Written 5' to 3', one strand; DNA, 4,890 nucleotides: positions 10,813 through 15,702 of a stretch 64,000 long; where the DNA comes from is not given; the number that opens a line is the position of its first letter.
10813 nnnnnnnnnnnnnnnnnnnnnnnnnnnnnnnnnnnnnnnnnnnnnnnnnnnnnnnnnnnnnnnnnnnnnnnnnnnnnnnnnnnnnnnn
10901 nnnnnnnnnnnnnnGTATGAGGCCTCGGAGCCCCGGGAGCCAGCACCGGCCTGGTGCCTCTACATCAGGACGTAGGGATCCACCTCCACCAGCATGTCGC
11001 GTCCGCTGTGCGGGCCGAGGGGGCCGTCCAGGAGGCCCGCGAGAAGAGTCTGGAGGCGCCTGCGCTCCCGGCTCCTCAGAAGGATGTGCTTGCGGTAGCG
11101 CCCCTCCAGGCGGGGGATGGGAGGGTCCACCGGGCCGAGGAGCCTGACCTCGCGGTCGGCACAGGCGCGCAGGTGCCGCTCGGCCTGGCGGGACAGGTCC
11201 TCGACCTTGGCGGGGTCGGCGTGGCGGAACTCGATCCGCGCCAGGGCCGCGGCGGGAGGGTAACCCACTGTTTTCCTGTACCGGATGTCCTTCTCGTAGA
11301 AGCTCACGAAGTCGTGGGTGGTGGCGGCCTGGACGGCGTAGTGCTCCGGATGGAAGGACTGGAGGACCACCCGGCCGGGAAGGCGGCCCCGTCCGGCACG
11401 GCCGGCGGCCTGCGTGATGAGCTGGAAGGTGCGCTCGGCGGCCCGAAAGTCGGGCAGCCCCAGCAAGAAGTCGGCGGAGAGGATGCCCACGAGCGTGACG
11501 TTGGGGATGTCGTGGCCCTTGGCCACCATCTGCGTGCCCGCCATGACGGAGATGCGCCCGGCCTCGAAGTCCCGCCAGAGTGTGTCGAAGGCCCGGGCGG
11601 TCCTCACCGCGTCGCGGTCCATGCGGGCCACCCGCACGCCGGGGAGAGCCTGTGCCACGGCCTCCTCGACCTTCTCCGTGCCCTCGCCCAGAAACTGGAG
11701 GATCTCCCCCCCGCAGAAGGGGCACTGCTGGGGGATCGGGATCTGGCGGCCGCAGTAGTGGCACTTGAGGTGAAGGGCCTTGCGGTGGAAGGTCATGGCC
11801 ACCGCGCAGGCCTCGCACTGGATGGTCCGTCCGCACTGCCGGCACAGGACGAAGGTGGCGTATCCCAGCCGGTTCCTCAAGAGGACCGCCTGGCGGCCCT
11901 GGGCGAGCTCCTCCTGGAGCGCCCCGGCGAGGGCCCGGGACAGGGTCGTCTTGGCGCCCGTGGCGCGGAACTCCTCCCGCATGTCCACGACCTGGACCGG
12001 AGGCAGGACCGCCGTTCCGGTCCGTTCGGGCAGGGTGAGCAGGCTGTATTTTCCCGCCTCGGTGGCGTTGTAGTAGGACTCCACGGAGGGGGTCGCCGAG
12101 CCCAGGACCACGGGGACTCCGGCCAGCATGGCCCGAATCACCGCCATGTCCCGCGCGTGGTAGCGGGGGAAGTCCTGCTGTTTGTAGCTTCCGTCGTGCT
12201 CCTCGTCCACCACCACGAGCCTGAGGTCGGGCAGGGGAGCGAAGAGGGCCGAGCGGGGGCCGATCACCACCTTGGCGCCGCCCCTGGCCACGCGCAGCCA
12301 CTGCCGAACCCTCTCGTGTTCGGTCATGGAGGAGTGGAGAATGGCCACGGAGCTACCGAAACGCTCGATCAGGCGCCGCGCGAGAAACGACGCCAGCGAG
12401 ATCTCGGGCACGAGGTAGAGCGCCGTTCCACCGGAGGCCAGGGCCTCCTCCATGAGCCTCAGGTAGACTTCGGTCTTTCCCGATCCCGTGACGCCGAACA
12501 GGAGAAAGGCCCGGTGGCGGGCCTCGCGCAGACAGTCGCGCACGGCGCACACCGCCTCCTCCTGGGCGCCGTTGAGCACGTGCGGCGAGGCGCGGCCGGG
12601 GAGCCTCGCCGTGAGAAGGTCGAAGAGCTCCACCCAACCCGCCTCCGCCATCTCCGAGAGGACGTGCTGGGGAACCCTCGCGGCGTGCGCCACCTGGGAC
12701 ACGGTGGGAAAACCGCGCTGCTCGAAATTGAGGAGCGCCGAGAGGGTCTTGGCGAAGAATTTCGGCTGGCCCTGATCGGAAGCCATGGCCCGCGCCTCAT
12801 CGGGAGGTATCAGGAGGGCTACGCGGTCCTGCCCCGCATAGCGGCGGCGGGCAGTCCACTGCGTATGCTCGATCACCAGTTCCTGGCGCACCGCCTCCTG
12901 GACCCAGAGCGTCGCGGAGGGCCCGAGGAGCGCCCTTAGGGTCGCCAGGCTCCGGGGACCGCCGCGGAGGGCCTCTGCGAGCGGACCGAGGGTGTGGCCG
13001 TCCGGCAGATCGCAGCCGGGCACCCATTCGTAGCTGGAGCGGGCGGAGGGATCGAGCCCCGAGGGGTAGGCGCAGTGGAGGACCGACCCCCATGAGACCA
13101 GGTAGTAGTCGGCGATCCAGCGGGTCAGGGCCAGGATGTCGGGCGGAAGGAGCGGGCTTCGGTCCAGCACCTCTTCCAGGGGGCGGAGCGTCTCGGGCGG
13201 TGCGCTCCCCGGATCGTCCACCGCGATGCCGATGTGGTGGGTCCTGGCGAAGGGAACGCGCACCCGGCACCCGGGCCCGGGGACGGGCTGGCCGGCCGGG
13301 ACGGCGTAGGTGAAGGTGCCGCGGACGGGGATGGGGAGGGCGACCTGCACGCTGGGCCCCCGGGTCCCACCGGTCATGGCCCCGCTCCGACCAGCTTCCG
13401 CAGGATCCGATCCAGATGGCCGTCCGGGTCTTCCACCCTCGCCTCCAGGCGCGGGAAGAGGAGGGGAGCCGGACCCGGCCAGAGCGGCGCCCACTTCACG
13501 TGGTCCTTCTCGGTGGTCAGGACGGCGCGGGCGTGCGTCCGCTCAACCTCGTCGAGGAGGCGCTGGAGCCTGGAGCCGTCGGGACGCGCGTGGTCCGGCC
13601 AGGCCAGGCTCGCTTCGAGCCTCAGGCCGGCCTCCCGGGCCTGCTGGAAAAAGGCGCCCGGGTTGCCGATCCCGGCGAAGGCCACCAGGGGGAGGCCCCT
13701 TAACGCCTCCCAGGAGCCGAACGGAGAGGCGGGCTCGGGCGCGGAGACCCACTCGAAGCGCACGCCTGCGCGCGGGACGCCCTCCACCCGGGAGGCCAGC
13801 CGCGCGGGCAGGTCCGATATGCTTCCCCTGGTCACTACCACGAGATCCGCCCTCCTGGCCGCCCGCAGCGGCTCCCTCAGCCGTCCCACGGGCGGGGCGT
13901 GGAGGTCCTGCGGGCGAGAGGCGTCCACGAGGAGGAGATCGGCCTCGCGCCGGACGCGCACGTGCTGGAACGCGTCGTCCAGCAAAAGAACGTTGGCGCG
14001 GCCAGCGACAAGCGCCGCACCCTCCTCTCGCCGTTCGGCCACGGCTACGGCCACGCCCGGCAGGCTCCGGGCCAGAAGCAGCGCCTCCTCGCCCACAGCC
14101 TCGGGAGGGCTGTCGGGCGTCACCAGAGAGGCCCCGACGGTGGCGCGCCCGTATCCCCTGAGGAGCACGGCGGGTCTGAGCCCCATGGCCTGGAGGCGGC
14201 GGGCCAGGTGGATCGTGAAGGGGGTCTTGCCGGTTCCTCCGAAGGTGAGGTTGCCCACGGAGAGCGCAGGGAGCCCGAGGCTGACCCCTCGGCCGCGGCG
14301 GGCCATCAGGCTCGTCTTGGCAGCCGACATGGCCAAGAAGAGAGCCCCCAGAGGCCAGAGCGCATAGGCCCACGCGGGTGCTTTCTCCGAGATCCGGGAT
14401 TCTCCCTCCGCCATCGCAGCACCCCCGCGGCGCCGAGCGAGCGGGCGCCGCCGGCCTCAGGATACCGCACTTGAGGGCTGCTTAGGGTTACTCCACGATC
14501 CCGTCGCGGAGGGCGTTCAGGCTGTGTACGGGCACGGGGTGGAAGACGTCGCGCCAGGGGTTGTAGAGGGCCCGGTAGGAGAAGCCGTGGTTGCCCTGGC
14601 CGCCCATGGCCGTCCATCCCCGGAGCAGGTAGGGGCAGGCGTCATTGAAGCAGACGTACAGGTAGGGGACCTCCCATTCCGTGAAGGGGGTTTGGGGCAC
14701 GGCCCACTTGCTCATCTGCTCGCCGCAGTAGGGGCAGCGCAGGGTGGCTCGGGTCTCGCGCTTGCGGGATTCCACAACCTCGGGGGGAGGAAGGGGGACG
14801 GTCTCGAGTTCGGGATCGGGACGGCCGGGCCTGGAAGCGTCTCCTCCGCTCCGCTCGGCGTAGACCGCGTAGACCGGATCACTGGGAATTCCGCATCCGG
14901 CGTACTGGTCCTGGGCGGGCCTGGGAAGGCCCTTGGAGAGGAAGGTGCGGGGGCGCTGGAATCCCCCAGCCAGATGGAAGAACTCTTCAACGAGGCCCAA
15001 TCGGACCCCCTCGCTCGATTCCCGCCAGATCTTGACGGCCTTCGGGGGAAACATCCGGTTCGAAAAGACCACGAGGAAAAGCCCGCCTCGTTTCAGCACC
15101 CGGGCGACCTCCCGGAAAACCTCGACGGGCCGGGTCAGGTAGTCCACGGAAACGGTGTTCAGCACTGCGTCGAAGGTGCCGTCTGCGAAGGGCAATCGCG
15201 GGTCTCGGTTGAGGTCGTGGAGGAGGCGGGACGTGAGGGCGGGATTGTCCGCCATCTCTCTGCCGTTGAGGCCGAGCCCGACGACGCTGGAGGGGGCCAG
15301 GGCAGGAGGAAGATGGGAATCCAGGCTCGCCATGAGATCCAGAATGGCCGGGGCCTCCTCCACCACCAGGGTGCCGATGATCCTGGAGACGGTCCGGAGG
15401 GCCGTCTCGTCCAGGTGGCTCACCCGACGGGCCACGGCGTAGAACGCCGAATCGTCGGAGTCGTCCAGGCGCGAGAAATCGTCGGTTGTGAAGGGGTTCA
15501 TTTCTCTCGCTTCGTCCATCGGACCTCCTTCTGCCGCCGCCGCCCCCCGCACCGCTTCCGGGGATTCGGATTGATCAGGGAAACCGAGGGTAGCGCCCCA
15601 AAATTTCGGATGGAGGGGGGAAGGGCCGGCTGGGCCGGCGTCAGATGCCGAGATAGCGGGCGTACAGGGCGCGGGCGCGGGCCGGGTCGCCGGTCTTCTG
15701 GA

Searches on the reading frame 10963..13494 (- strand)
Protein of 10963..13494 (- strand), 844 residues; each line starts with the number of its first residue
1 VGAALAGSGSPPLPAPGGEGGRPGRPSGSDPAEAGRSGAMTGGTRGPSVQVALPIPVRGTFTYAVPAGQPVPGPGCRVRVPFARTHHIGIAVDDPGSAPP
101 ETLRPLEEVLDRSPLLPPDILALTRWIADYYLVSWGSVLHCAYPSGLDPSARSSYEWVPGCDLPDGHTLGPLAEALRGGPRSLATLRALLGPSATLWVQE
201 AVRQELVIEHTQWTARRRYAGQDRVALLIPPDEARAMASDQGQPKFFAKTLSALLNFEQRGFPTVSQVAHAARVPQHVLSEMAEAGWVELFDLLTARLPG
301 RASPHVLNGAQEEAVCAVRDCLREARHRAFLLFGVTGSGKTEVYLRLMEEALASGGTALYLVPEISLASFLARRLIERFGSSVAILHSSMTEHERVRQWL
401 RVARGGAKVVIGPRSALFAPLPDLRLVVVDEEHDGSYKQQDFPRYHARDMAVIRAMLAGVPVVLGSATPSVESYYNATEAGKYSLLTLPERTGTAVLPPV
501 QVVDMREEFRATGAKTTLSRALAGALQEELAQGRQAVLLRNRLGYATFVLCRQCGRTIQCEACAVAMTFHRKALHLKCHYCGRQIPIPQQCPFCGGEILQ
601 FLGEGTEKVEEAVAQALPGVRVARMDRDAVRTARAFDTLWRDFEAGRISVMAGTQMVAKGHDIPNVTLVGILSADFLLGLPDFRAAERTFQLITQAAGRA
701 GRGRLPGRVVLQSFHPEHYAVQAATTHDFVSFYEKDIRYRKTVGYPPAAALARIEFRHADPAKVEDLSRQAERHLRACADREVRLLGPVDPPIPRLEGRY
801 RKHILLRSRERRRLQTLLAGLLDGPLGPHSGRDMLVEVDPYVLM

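Call 23: search_protein_families(library=pfam, proteins=[window:10963-13494:-], max_evalue=0.00001)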
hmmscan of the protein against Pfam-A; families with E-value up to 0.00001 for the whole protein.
window:10963-13494:- (844 aa): 6 families
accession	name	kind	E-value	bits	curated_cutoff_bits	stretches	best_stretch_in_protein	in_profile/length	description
PF17764.6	PriA_3primeBD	-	9.4e-25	86.7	22.7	1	50-144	1-96/96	3'DNA-binding domain (3'BD)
PF00270.35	DEAD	-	6e-16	59.1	26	1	327-472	14-162/167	DEAD/DEAH box helicase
PF18074.6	PriA_C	-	6.4e-15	56.2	26.9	1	749-840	3-95/95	Primosomal protein N C-terminal domain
PF00271.37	Helicase_C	-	9.3e-10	39.2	23.5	1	608-702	27-108/110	Helicase conserved C-terminal domain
PF18319.7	Zn_ribbon_PriA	-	1.2e-09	38.3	26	1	560-586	1-27/27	PriA DNA helicase Cys-rich region (CRR) domain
PF04851.21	ResIII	-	4.9e-09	36.8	22.5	1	307-446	4-142/164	Type III restriction enzyme, res subunit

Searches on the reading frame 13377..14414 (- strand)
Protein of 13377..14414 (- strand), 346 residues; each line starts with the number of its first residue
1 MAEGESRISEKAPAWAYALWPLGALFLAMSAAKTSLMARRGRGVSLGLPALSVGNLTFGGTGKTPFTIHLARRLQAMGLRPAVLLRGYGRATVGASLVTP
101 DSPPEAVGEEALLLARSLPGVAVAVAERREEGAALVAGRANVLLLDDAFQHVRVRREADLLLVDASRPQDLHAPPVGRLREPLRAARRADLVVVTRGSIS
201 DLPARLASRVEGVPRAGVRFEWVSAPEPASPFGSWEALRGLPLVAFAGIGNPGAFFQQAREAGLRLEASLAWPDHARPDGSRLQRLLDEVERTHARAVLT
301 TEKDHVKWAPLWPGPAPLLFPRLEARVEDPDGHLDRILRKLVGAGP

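Call 23: search_protein_families(library=pfam, proteins=[window:13377-14414:-], max_evalue=0.00001)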
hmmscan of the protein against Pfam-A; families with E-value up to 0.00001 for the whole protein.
window:13377-14414:- (346 aa): 1 family
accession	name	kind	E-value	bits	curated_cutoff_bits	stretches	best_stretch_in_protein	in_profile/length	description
PF02606.20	LpxK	-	4.1e-71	240.2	27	1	16-332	2-318/328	Tetraacyldisaccharide-1-P 4'-kinase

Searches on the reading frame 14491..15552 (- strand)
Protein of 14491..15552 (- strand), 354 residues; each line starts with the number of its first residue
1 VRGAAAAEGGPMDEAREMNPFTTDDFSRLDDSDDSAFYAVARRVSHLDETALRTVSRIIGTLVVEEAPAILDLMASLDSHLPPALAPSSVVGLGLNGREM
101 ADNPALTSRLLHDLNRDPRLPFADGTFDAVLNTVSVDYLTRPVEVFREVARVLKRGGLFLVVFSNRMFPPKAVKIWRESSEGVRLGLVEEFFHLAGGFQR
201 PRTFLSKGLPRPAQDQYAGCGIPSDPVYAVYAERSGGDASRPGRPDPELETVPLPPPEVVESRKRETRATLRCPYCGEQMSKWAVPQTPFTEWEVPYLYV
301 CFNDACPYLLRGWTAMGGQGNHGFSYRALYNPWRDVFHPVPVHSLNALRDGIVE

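Call 24: search_protein_families(library=pfam, proteins=[window:14491-15552:-], max_evalue=0.00001)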
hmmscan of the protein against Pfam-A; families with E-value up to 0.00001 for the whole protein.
window:14491-15552:- (354 aa): 1 family
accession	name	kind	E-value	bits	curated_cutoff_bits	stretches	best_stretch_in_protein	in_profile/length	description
PF08241.18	Methyltransf_11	-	1.2e-09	39.1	21.2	1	119-160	53-94/95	Methyltransferase domain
